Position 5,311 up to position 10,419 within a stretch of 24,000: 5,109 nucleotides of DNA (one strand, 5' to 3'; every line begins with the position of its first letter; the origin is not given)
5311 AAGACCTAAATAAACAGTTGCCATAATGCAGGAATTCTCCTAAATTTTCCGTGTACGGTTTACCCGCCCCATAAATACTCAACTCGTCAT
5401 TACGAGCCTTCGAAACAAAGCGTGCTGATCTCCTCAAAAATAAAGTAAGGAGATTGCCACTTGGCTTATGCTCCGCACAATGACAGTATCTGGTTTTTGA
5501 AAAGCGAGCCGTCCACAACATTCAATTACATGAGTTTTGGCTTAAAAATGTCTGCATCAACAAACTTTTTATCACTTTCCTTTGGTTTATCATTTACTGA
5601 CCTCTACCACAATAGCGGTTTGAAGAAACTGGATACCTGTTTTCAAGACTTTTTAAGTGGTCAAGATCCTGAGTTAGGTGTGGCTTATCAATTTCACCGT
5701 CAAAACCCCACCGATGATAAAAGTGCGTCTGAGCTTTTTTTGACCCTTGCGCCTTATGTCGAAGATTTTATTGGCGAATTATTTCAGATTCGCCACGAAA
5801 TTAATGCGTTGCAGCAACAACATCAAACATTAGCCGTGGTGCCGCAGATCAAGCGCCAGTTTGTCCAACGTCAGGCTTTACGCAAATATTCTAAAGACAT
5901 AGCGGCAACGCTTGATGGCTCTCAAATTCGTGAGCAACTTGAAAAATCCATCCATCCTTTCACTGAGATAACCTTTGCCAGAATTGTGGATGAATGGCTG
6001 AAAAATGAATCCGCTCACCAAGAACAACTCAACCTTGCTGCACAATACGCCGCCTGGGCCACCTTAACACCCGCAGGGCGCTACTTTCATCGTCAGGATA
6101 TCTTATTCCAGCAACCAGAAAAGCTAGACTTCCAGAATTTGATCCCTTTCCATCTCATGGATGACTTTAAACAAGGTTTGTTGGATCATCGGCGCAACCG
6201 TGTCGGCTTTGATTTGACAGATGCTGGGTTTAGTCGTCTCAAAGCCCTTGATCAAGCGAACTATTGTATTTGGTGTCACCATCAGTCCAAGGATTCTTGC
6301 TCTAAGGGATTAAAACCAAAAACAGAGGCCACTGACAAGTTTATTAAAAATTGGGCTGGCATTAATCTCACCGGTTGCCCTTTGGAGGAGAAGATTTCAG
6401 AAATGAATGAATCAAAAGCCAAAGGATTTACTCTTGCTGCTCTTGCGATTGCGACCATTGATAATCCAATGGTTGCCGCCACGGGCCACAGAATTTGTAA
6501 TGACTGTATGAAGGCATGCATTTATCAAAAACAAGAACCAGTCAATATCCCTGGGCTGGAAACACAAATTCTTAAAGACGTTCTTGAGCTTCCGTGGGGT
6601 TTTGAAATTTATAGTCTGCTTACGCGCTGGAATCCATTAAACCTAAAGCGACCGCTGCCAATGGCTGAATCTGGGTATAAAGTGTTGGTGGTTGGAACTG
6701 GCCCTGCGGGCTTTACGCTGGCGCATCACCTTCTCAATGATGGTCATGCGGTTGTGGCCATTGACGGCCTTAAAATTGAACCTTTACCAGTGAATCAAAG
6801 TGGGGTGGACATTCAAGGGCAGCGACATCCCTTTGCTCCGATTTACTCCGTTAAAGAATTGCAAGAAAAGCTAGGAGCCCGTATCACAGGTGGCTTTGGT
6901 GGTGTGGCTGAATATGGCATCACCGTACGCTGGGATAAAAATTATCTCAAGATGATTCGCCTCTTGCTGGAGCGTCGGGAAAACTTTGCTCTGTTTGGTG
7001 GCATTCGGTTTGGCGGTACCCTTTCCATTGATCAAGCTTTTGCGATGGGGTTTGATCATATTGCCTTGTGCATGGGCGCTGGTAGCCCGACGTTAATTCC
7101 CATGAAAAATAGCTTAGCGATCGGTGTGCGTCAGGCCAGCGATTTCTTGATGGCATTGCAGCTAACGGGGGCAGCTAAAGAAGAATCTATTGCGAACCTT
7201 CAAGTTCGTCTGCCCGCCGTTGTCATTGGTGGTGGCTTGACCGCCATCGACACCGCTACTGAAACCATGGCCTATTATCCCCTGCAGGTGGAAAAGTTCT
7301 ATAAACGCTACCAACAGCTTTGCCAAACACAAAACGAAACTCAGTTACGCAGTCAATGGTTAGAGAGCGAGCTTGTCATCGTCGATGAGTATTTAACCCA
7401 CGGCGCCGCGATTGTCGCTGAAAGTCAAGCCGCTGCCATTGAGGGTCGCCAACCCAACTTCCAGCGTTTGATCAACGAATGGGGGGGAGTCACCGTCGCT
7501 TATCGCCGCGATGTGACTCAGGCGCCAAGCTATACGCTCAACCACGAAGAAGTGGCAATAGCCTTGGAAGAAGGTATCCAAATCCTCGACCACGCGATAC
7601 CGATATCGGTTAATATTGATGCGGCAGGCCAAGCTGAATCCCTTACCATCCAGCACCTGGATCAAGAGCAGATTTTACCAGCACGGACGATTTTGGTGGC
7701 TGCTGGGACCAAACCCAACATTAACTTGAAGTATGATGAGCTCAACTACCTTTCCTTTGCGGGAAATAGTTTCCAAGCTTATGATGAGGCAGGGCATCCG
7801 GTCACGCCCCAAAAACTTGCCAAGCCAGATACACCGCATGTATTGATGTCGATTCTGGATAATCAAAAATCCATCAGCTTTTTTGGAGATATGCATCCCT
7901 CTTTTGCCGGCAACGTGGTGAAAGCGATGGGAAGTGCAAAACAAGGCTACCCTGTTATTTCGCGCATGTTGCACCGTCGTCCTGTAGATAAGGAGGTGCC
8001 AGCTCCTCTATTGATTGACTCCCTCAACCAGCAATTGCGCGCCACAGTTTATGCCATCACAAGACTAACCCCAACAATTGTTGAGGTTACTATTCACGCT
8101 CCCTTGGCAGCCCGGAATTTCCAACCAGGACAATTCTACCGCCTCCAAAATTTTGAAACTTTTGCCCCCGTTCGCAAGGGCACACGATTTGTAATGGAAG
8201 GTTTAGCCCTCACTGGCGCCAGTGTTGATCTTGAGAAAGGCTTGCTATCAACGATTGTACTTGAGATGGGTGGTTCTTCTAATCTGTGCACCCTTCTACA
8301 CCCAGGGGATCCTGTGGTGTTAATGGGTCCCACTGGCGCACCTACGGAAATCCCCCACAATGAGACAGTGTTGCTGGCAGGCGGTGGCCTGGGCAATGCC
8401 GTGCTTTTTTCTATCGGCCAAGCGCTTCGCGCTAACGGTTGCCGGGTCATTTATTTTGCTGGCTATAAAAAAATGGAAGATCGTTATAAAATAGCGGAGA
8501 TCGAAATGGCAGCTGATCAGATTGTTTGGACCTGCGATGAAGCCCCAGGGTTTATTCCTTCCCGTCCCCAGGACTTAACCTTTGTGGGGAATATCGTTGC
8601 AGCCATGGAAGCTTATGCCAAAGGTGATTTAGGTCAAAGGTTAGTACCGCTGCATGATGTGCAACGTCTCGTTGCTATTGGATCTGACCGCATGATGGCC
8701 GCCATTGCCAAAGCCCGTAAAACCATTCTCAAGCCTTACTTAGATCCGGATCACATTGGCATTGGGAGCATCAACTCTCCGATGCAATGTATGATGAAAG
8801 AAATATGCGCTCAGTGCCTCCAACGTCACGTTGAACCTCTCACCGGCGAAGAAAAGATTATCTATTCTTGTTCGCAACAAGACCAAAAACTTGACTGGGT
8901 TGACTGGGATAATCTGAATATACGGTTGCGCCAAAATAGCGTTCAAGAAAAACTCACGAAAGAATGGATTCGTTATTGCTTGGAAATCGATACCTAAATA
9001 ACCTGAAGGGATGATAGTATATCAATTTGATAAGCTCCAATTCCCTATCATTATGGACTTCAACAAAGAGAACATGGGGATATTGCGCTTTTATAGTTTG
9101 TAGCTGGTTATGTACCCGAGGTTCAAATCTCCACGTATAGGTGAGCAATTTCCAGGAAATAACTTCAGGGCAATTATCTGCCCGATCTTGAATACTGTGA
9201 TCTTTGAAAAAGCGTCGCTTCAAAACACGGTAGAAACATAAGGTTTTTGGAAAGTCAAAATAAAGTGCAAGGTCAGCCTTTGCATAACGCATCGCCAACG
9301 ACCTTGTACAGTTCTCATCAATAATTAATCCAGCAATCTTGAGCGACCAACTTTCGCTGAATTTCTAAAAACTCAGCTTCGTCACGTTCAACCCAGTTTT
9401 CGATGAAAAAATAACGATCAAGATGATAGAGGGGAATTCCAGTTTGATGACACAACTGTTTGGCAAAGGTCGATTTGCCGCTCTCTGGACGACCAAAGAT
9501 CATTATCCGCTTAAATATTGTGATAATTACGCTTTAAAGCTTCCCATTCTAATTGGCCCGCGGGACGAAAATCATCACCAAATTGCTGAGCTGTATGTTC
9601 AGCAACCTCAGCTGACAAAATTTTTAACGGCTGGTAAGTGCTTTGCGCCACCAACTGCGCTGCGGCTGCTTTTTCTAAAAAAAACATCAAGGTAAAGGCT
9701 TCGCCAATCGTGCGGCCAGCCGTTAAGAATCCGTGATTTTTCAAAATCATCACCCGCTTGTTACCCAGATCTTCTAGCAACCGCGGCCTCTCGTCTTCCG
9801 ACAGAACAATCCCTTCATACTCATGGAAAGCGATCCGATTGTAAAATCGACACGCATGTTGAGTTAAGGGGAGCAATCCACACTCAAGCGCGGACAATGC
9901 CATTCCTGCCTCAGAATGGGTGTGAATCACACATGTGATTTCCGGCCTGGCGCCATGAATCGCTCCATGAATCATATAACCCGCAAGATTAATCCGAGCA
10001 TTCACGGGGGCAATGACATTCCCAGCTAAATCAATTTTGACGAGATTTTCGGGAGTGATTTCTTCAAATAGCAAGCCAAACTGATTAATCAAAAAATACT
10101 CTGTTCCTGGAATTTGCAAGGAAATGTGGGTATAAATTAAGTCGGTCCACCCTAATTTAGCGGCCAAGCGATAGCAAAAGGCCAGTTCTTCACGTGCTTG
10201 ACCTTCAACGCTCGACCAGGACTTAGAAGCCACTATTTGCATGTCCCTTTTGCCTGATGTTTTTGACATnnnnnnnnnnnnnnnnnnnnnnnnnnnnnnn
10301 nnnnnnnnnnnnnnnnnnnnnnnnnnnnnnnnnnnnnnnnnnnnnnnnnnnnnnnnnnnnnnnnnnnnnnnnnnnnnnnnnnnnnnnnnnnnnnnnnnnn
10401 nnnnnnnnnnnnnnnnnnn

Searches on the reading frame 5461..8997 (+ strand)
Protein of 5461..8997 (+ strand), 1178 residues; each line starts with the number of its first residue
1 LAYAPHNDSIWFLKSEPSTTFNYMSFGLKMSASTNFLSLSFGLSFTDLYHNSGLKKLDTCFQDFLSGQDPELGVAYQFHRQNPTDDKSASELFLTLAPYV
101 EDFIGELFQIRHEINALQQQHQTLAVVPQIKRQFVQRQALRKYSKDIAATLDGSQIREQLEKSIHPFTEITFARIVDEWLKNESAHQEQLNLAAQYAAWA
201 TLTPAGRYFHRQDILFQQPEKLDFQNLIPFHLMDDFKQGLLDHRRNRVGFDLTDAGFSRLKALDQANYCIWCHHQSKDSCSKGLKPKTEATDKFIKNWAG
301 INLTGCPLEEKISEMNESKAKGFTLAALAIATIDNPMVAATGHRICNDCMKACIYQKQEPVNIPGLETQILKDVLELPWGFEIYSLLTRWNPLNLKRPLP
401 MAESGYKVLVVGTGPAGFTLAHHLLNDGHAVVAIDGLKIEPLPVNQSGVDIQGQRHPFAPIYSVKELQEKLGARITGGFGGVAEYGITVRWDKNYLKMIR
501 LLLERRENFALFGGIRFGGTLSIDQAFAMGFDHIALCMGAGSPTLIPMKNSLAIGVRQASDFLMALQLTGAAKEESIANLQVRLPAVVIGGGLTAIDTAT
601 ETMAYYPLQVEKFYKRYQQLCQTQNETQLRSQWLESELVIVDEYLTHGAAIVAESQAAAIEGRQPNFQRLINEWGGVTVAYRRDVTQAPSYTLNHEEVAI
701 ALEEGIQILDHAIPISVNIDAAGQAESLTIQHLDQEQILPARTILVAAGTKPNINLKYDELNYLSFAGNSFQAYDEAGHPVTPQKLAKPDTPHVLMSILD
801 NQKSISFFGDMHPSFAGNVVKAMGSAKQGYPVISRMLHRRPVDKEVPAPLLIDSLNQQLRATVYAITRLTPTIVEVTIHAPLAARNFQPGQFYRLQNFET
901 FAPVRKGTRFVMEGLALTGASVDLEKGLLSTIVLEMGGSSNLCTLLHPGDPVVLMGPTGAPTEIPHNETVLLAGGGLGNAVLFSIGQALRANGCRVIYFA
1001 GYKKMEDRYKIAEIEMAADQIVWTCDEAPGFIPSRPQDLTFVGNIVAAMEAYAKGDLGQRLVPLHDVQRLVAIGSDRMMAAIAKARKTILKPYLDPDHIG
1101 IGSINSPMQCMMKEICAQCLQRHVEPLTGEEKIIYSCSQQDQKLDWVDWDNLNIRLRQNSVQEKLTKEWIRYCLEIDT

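Call 51: search_protein_families(library=pfam, proteins=[window:5461-8997:+], max_evalue=0.001)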
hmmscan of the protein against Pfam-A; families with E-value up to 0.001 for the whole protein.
window:5461-8997:+ (1178 aa): 2 families
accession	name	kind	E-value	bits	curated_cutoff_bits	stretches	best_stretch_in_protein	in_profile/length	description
PF07992.20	Pyr_redox_2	-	1.1e-10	41.9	26.1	1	406-759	1-245/291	Pyridine nucleotide-disulphide oxidoreductase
PF14691.11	Fer4_20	-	2.2e-05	24.7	25.8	0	304-371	34-105/113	Dihydroprymidine dehydrogenase domain II, 4Fe-4S cluster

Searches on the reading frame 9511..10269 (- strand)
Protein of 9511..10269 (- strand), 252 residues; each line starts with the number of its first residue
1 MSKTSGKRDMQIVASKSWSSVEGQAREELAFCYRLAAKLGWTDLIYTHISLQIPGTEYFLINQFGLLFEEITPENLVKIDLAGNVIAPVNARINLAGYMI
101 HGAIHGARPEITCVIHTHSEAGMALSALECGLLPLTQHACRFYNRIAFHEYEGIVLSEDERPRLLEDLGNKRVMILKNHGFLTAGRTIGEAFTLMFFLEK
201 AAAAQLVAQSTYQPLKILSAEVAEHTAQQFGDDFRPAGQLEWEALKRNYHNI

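Call 51: search_protein_families(library=pfam, proteins=[window:9511-10269:-], max_evalue=0.001)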
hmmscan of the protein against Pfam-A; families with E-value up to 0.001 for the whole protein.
window:9511-10269:- (252 aa): 1 family
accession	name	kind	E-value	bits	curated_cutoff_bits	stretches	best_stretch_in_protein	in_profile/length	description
PF00596.27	Aldolase_II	-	2.3e-47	161.7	22.2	1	27-206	1-183/183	Class II Aldolase and Adducin N-terminal domain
